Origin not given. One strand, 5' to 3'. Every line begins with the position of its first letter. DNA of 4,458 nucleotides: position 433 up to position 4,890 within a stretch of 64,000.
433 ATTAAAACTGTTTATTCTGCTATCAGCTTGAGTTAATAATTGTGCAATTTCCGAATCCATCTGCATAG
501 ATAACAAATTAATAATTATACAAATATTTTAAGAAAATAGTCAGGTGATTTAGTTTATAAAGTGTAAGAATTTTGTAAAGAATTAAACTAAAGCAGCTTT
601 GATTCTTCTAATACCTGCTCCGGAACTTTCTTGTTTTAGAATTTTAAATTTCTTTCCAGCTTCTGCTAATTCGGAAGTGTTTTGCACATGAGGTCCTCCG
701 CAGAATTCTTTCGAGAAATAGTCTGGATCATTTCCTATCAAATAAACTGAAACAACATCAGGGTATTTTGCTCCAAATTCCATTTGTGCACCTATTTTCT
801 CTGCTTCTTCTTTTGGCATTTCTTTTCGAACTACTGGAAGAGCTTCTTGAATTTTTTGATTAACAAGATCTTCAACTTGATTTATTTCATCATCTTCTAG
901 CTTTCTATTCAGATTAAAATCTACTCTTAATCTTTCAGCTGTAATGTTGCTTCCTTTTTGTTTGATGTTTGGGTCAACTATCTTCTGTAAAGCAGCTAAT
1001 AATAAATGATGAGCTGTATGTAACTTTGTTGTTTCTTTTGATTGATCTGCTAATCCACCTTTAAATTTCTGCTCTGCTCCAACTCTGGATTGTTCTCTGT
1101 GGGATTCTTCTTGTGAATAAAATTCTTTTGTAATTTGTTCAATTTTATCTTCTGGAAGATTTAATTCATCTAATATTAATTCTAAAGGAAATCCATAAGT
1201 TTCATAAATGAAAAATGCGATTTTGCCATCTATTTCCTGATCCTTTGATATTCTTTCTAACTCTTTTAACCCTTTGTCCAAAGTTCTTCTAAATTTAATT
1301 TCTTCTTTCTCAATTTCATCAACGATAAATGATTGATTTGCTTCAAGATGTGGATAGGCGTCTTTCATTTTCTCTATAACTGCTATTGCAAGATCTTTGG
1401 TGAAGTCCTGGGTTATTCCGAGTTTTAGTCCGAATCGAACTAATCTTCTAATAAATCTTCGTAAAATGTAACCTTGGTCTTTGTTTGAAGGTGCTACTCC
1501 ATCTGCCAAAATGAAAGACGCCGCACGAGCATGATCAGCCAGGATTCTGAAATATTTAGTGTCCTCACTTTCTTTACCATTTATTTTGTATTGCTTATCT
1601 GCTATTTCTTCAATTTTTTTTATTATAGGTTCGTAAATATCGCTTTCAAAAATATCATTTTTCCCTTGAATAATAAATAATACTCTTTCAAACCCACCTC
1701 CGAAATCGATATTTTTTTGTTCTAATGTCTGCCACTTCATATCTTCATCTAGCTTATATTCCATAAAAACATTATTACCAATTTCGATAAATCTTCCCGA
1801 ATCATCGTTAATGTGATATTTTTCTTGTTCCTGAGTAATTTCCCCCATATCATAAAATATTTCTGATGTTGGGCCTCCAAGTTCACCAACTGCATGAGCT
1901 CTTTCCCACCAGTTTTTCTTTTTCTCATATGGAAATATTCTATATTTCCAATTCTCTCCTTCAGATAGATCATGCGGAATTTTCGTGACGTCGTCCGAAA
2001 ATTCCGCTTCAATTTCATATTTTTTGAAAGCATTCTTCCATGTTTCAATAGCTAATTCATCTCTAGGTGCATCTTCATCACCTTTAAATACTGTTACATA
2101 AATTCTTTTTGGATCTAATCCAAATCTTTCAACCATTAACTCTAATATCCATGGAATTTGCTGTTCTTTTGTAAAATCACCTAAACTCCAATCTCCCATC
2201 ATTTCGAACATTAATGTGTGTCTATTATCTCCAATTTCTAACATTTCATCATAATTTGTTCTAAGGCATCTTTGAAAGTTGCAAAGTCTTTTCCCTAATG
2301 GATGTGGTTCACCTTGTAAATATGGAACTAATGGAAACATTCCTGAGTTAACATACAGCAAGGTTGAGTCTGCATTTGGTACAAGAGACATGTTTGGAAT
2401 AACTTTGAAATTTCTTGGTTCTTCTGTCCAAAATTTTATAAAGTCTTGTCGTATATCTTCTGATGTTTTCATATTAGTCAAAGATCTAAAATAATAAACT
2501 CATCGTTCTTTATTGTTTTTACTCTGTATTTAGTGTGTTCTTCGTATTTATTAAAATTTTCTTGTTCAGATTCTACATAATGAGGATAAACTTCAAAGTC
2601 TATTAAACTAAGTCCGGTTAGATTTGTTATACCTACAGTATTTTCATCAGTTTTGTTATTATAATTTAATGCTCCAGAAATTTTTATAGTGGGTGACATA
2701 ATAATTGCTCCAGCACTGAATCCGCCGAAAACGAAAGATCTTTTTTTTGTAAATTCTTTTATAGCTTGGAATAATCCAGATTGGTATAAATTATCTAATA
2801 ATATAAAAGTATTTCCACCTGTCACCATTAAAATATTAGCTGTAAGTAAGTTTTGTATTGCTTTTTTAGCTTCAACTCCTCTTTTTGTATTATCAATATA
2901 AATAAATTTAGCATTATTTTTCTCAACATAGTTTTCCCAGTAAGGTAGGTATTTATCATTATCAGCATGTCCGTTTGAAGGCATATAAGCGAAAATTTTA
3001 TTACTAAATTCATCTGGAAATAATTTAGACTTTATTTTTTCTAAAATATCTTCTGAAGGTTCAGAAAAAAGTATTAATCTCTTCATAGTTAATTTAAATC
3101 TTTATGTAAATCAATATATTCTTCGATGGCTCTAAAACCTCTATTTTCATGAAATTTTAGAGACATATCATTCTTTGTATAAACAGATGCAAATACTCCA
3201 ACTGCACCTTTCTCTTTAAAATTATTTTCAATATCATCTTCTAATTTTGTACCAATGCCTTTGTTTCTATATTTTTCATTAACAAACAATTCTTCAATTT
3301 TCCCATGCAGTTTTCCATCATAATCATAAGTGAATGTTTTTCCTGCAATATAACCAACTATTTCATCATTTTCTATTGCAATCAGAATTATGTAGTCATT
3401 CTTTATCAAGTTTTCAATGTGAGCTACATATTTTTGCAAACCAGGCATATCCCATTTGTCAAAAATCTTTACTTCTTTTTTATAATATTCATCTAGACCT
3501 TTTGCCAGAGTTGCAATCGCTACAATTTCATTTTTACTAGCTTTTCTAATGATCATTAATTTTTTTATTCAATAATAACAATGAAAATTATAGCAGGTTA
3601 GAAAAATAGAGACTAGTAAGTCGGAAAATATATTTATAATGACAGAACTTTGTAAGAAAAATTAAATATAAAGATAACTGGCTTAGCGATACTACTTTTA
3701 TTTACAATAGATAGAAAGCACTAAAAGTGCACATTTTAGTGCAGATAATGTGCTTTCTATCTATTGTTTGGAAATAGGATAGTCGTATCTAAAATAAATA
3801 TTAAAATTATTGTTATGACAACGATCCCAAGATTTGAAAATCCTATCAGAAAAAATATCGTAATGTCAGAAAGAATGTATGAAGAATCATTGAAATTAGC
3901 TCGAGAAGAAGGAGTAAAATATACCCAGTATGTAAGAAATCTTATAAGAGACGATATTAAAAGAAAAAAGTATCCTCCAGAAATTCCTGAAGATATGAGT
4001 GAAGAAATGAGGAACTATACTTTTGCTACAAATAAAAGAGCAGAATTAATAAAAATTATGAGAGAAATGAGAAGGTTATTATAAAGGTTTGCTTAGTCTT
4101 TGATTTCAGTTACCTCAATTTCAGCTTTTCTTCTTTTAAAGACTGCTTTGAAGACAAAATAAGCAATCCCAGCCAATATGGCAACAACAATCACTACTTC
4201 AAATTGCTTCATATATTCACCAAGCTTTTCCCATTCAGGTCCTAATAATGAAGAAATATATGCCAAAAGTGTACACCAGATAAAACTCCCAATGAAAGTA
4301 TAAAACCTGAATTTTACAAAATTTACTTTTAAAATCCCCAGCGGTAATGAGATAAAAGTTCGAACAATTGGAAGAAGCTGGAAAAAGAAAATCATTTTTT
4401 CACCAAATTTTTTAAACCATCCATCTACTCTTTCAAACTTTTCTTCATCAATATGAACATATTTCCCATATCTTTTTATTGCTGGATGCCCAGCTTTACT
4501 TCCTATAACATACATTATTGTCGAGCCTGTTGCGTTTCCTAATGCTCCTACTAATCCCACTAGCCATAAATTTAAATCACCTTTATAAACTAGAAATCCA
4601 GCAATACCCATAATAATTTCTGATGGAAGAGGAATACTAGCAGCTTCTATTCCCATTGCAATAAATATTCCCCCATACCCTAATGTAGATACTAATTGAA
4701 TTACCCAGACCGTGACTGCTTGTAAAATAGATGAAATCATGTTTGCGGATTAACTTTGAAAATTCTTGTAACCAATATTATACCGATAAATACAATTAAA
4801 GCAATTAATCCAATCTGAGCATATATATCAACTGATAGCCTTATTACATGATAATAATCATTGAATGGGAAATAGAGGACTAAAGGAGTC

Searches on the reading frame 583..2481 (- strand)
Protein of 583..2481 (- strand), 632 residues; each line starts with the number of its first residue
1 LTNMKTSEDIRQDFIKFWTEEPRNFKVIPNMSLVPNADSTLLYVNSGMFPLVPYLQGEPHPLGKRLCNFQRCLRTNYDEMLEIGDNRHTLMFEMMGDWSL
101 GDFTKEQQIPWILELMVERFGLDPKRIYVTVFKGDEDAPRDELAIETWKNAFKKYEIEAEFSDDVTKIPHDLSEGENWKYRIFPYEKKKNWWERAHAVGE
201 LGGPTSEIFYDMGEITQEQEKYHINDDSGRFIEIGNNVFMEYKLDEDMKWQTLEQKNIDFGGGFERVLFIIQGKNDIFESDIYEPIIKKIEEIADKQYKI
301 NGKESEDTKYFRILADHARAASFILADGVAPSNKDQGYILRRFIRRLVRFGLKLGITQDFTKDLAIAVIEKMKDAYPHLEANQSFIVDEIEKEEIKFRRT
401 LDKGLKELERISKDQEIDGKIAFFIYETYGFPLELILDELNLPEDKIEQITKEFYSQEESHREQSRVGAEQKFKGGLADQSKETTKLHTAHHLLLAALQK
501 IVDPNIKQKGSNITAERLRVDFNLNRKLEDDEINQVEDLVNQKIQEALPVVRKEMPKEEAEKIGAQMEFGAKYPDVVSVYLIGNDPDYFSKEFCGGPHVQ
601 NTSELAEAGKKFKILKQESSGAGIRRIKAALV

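Call 8: search_protein_families(library=pfam, proteins=[window:583-2481:-], max_evalue=0.001)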
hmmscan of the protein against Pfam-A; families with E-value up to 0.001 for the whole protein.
window:583-2481:- (632 aa): 2 families
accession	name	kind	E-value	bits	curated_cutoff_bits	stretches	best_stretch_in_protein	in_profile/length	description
PF01411.24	tRNA-synt_2c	-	1.8e-106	357.3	30.3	1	9-487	1-448/552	tRNA synthetases class II (A)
PF07973.19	tRNA_SAD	-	3.9e-13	49.6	24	1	577-627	1-43/44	Threonyl and Alanyl tRNA synthetase second additional domain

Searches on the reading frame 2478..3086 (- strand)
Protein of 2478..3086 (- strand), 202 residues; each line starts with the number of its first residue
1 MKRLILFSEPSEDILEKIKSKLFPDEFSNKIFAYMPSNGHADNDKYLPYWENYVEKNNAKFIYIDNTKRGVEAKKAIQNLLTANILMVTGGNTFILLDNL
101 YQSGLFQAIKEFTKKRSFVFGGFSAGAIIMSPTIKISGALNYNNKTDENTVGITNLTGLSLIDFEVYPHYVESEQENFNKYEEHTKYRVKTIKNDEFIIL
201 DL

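Call 8: search_protein_families(library=pfam, proteins=[window:2478-3086:-], max_evalue=0.001)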
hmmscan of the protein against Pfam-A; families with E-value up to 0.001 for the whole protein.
window:2478-3086:- (202 aa): 1 family
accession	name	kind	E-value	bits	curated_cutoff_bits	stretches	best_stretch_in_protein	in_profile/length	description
PF03575.23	Peptidase_S51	-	2.2e-23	83.5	23.9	1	25-181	28-174/206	Peptidase family S51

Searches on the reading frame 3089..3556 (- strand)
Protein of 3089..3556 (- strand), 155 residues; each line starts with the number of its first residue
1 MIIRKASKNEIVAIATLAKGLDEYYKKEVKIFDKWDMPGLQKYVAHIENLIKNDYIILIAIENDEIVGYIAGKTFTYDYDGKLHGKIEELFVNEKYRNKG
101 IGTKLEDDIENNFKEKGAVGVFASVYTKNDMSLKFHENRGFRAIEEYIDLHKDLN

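Call 8: search_protein_families(library=pfam, proteins=[window:3089-3556:-], max_evalue=0.001)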
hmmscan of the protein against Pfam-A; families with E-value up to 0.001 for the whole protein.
window:3089-3556:- (155 aa): 5 families
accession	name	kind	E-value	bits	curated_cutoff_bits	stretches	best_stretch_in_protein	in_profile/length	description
PF00583.31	Acetyltransf_1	-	8.5e-16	58.7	20.7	1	42-141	23-116/116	Acetyltransferase (GNAT) family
PF13673.13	Acetyltransf_10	-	1.7e-11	44.7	23.6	1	46-146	21-112/128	Acetyltransferase (GNAT) domain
PF13508.13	Acetyltransf_7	-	2.5e-11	44.3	27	1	54-142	2-83/84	Acetyltransferase (GNAT) domain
PF13420.13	Acetyltransf_4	-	1.3e-08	35.5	24.3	1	38-145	32-138/155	Acetyltransferase (GNAT) domain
PF08445.16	FR47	-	4.2e-05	23.9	22.1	1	85-147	22-83/86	FR47-like protein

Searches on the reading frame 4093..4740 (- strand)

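Call 8: search_protein_families(library=pfam, proteins=[window:4093-4740:-], max_evalue=0.001)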
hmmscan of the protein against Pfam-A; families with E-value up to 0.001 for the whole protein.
window:4093-4740:- (215 aa): 1 family
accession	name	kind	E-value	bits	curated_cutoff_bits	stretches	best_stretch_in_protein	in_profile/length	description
PF09335.16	VTT_dom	-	1.4e-24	87.3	33.9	1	38-164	1-122/123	VTT domain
